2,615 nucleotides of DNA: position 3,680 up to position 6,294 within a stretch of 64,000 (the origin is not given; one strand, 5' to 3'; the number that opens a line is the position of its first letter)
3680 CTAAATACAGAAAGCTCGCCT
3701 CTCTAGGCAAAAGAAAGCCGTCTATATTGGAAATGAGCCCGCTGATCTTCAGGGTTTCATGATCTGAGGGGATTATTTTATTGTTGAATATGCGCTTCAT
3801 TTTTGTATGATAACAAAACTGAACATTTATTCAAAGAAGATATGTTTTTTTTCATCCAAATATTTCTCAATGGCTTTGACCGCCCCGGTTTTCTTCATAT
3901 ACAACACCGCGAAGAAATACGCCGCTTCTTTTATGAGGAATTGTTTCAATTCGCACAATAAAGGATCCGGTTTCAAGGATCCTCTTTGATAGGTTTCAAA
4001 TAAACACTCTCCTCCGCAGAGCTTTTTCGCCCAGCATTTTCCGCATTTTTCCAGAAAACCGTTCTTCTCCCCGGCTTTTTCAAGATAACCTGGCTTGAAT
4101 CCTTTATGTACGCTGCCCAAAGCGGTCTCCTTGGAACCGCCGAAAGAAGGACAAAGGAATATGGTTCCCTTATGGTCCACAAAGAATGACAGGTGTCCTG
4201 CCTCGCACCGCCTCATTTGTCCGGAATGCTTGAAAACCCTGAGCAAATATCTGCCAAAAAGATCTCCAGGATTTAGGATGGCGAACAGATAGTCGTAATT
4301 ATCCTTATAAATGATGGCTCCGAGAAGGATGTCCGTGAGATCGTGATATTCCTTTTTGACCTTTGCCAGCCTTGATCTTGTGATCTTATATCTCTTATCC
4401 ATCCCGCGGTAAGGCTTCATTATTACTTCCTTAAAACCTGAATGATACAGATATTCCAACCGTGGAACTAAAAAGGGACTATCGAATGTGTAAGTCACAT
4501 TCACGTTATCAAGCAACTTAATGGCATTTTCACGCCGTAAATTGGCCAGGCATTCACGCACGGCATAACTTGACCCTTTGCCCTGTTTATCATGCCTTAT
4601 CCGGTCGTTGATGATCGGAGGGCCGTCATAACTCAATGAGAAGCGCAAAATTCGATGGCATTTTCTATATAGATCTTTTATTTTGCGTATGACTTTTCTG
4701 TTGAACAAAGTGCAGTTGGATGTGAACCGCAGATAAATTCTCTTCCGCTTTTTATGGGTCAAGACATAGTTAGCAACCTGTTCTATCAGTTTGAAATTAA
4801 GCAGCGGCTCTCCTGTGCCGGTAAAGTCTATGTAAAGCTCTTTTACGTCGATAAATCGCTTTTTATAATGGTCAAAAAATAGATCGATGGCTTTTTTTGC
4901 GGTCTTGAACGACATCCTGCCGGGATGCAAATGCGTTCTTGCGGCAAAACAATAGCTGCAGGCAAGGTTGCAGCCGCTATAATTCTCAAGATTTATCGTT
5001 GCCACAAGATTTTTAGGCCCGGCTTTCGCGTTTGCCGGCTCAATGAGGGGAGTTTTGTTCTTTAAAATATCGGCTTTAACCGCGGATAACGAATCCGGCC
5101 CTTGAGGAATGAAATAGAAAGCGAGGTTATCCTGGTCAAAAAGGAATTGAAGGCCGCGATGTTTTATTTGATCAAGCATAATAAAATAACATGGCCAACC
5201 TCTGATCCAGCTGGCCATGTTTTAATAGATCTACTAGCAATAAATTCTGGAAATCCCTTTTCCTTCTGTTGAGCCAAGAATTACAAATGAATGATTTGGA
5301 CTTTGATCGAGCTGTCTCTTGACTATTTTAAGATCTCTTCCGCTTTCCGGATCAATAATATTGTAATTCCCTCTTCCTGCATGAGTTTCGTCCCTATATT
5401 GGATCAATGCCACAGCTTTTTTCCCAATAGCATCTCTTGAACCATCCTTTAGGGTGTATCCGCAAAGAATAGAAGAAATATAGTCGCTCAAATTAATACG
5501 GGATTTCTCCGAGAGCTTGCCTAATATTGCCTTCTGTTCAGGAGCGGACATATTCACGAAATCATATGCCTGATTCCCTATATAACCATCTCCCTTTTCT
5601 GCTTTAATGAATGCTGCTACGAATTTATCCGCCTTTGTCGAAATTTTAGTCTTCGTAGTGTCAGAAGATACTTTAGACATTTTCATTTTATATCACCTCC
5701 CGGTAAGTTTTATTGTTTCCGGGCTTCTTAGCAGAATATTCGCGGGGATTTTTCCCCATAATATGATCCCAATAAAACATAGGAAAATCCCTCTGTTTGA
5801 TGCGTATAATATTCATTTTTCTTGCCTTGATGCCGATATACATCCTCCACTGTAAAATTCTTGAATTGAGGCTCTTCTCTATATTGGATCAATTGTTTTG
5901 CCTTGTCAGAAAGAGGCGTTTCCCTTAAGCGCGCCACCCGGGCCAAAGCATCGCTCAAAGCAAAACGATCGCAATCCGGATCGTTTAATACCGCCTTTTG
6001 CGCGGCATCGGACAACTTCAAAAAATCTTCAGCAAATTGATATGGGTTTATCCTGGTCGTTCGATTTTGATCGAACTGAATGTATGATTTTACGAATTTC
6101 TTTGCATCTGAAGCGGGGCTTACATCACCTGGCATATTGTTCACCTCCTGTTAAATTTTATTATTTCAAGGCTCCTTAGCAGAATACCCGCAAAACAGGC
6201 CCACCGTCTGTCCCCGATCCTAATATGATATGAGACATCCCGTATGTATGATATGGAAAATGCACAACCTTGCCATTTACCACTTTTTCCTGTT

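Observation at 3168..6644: Radical SAM/SPASM maturase operon with three tandem paralogous substrates that all end in a free C-terminal Cys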

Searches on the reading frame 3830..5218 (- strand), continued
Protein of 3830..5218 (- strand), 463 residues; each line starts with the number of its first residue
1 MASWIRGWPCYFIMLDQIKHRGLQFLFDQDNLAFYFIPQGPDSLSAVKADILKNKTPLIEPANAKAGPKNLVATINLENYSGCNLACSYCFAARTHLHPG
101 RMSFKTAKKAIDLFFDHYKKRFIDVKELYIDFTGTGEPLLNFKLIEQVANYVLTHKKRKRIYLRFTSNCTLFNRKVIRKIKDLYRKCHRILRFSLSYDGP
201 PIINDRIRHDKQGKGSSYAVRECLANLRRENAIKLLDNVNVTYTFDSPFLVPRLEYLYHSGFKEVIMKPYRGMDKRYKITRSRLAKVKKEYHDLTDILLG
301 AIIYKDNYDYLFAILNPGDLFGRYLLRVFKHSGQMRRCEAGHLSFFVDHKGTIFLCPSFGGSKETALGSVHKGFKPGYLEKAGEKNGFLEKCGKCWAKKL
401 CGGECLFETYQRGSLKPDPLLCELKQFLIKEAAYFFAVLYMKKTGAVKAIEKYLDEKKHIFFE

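Call 48: search_solved_structures(query=window:3830-5218:-, max_evalue=0.001, show_alignments=2)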
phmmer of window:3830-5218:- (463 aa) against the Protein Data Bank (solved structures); distinct sequences matched with E-value up to 0.001: 2.
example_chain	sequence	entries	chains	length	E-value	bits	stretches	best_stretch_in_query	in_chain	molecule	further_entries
5wgg_A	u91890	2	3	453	1.4e-20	76.8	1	67-411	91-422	Radical SAM domain protein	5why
9gm3_A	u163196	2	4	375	8.4e-06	28.1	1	80-229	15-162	ChlB radical SAM domain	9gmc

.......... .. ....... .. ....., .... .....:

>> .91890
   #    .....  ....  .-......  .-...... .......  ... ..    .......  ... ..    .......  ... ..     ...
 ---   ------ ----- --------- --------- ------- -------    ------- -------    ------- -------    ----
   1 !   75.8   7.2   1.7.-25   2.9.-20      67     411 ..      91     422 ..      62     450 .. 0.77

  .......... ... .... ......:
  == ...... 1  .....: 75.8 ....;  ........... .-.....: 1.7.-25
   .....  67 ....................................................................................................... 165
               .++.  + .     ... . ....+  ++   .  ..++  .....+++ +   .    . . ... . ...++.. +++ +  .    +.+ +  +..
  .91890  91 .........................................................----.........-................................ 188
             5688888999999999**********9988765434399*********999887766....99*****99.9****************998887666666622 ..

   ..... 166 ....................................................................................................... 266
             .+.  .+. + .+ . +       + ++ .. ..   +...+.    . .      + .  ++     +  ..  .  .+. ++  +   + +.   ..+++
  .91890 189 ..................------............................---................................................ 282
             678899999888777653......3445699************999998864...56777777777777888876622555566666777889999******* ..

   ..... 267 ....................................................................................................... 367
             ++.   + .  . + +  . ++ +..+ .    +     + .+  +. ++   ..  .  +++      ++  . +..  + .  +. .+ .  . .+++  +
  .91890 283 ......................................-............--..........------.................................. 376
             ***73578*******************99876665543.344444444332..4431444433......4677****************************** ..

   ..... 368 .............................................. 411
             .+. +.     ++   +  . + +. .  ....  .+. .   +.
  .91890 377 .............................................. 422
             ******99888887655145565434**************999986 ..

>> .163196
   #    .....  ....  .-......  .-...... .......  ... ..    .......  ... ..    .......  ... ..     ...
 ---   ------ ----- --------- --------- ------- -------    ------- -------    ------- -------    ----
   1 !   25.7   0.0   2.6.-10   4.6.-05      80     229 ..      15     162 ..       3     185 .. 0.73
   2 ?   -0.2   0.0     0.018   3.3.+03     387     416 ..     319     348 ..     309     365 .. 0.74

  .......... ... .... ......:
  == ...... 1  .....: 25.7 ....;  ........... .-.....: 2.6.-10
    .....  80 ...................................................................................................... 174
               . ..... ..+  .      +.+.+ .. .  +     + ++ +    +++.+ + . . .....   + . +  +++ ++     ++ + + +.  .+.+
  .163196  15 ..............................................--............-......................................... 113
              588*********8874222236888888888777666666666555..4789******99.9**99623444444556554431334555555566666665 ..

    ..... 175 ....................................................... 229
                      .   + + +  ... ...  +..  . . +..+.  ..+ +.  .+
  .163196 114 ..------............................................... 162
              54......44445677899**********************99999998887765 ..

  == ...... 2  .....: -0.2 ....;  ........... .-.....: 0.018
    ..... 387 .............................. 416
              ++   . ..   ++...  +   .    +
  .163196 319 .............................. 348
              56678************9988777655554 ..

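Call 57: search_protein_families(library=padloc, proteins=[window:3830-5179:-], max_evalue=0.01)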
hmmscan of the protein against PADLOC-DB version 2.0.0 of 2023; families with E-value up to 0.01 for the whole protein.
window:3830-5179:- (450 aa): 2 families
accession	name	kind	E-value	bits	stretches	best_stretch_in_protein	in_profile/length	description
PDLC02903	pVip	-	1.2e-08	32.7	1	62-171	2-93/257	Viperins not associated with kinases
PDLC02904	pVip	-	1.8e-05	22.4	1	62-169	5-98/262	Viperins associated with kinases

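Call 67: predict_structure(alignment_id=A6)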
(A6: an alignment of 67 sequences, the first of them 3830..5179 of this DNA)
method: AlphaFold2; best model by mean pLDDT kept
length: 450 residues; sequences in the alignment: 67
mean_pLDDT: 91.6   pTM: 0.91
mean pLDDT of the five models: 91.6, 91.5, 90.3, 90.0, 90.0
residues with pLDDT >= 90: 338; 70-90: 90; 50-70: 16; < 50: 6
segments of 3 or more residues with pLDDT < 50: 49-52
pLDDT, mean of each block of 10 residues (from residue 1): 95 94 89 90 60 65 96 91 91 98 90 90 92 94 81 95 93 82 97 95 96 95 95 97 97 94 95 98 99 98 96 94 87 97 91 96 90 87 93 91 95 98 97 96 73
secondary structure, 60 per line:
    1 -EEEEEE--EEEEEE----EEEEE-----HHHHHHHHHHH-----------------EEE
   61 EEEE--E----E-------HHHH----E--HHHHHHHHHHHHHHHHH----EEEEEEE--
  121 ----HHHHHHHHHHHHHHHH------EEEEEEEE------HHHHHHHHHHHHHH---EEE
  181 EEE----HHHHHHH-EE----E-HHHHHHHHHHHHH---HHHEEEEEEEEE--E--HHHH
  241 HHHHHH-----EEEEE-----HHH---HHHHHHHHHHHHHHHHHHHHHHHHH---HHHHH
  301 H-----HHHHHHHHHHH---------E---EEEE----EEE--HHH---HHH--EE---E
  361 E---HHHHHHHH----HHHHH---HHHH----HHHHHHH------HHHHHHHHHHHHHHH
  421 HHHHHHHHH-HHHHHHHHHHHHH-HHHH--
elements in order: E2-7 E10-15 E20-24 H30-40 E58-64 H80-83 H91-107 E112-118 H125-140 E147-154 H161-174 E178-183 H188-194 H204-216 E223-231 H237-246 E252-256 H268-292 H296-301 H307-317 E331-334 E339-341 H365-372 H377-381 H385-388 H393-399 H406-429 H431-443 H445-448

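Call 69: fold_search(model_id=the predicted structure, library=pdb)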
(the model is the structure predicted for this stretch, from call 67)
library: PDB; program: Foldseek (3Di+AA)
matches with E <= 10: 1362; with E <= 0.001: 20
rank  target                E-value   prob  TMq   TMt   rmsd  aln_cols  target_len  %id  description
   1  5why_A                1.6e-24  1.00  0.72  0.77   7.4       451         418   22  Structural Insights into Thioether Bond Formation in the Biosynthesis of Sactipeptides (released 2017-07-26)
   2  5wgg_A                3.2e-24  1.00  0.76  0.77   4.3       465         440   21  Structural Insights into Thioether Bond Formation in the Biosynthesis of Sactipeptides (released 2017-07-26)
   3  5why_B                3.8e-24  1.00  0.72  0.76   6.0       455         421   22  Structural Insights into Thioether Bond Formation in the Biosynthesis of Sactipeptides (released 2017-07-26)
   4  4k37_B                4.6e-17  1.00  0.65  0.78   3.8       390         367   18  Native anSMEcpe with bound AdoMet (released 2013-05-08)
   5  9gm3_C                6.2e-17  1.00  0.63  0.74   4.9       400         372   18  Crystal structure of the complex formed between the radical SAM protein ChlB and the leader region of its precursor su (released 2025-06-25)
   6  4k36_A                2.1e-16  1.00  0.65  0.76   4.4       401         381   18  His6 tagged anSMEcpe with bound AdoMet (released 2013-05-08)
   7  9gmc_A                2.4e-16  1.00  0.63  0.74   4.9       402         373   19  Crystal structure of the complex formed between the radical SAM protein ChlB and the R3A mutant of ChlA (released 2025-06-25)
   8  9gmc_C                2.8e-16  1.00  0.62  0.73   4.9       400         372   18  Crystal structure of the complex formed between the radical SAM protein ChlB and the R3A mutant of ChlA (released 2025-06-25)
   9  9gm3_A                3.4e-16  1.00  0.64  0.75   4.9       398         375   19  Crystal structure of the complex formed between the radical SAM protein ChlB and the leader region of its precursor su (released 2025-06-25)
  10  4k36_B                4.1e-16  1.00  0.61  0.74   3.9       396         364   18  His6 tagged anSMEcpe with bound AdoMet (released 2013-05-08)
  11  4k38_A                5.6e-16  1.00  0.64  0.77   4.0       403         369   19  Native anSMEcpe with bound AdoMet and Kp18Cys peptide (released 2013-05-08)
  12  4k38_B                5.9e-16  1.00  0.63  0.77   3.7       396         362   19  Native anSMEcpe with bound AdoMet and Kp18Cys peptide (released 2013-05-08)
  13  4k39_A                7.5e-16  1.00  0.64  0.78   4.0       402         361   18  Native anSMEcpe with bound AdoMet and Cp18Cys peptide (released 2013-05-08)
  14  4k37_A                7.5e-16  1.00  0.65  0.79   4.1       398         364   19  Native anSMEcpe with bound AdoMet (released 2013-05-08)
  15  4k39_B                1.2e-15  1.00  0.64  0.78   3.6       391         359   20  Native anSMEcpe with bound AdoMet and Cp18Cys peptide (released 2013-05-08)
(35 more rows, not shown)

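Call 74: find_encoding_contigs(protein=P0010, flank=3000, max_places=1)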
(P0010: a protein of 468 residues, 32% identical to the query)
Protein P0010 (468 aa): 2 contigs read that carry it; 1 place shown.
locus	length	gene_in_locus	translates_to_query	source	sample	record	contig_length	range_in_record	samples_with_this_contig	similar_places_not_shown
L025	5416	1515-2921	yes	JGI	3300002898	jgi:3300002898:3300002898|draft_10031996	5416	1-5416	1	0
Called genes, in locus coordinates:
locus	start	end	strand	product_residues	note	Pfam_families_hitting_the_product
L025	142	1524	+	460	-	-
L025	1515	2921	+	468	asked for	PF13353:Fer4_12 (weak), PF04055:Radical_SAM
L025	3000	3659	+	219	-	PF00877:NLPC_P60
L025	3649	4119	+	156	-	-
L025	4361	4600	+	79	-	-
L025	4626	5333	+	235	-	-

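Call 75: find_encoding_contigs(protein=P0016, flank=3000, max_places=1)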
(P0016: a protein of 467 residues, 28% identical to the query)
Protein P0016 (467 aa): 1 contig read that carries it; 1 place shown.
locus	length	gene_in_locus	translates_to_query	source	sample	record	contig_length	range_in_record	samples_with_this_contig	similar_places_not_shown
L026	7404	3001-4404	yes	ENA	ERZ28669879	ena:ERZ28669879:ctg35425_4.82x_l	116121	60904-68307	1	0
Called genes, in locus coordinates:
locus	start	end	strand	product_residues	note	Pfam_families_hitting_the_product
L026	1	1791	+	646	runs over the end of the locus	-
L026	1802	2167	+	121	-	-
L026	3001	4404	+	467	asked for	PF04055:Radical_SAM, PF13353:Fer4_12 (weak)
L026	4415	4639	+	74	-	-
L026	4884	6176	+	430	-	-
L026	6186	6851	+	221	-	-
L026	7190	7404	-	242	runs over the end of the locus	-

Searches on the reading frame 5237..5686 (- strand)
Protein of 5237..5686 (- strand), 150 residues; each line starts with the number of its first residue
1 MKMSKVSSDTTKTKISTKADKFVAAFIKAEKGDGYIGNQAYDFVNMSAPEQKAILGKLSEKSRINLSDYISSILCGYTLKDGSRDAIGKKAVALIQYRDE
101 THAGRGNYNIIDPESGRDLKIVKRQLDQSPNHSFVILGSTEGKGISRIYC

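Call 3: search_protein_families(library=pfam, proteins=[window:5237-5686:-], max_evalue=0.1)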
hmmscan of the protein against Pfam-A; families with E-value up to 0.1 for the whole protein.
window:5237-5686:- (150 aa): 0 families

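Call 4: search_protein_families(library=ncbifam, proteins=[window:5237-5686:-], max_evalue=0.1)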
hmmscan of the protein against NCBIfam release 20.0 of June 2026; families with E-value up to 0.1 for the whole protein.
window:5237-5686:- (150 aa): 1 family
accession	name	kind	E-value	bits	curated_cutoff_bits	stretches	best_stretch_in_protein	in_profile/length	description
NF047482.1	OM_LenAB_fam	equivalog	0.096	12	300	0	7-39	42-74/230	endostatin-like outer membrane protein, LenA/LenB family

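Call 50: search_protein_families(library=phrogs, proteins=[window:5237-5686:-], max_evalue=0.01)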
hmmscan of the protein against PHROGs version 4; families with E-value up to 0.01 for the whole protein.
window:5237-5686:- (150 aa): 0 families

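Call 57: search_protein_families(library=padloc, proteins=[window:5237-5686:-], max_evalue=0.01)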
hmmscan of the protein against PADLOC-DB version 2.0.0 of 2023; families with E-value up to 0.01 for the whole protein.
window:5237-5686:- (150 aa): 0 families

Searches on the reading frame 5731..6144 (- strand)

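Call 3: search_protein_families(library=pfam, proteins=[window:5731-6144:-], max_evalue=0.1)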
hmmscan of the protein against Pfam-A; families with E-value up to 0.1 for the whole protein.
window:5731-6144:- (138 aa): 1 family
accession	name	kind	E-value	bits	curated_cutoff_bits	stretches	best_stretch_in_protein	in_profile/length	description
PF02879.22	PGM_PMM_II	-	0.08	13.9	29.3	0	45-65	80-100/103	Phosphoglucomutase/phosphomannomutase, alpha/beta/alpha domain II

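Call 4: search_protein_families(library=ncbifam, proteins=[window:5731-6144:-], max_evalue=0.1)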
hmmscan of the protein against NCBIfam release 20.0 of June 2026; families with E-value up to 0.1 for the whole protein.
window:5731-6144:- (138 aa): 0 families

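Call 50: search_protein_families(library=phrogs, proteins=[window:5731-6135:-], max_evalue=0.01)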
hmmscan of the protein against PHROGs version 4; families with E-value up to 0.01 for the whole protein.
window:5731-6135:- (135 aa): 0 families

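Call 57: search_protein_families(library=padloc, proteins=[window:5731-6135:-], max_evalue=0.01)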
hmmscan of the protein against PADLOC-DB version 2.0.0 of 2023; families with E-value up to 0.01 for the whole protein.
window:5731-6135:- (135 aa): 0 families
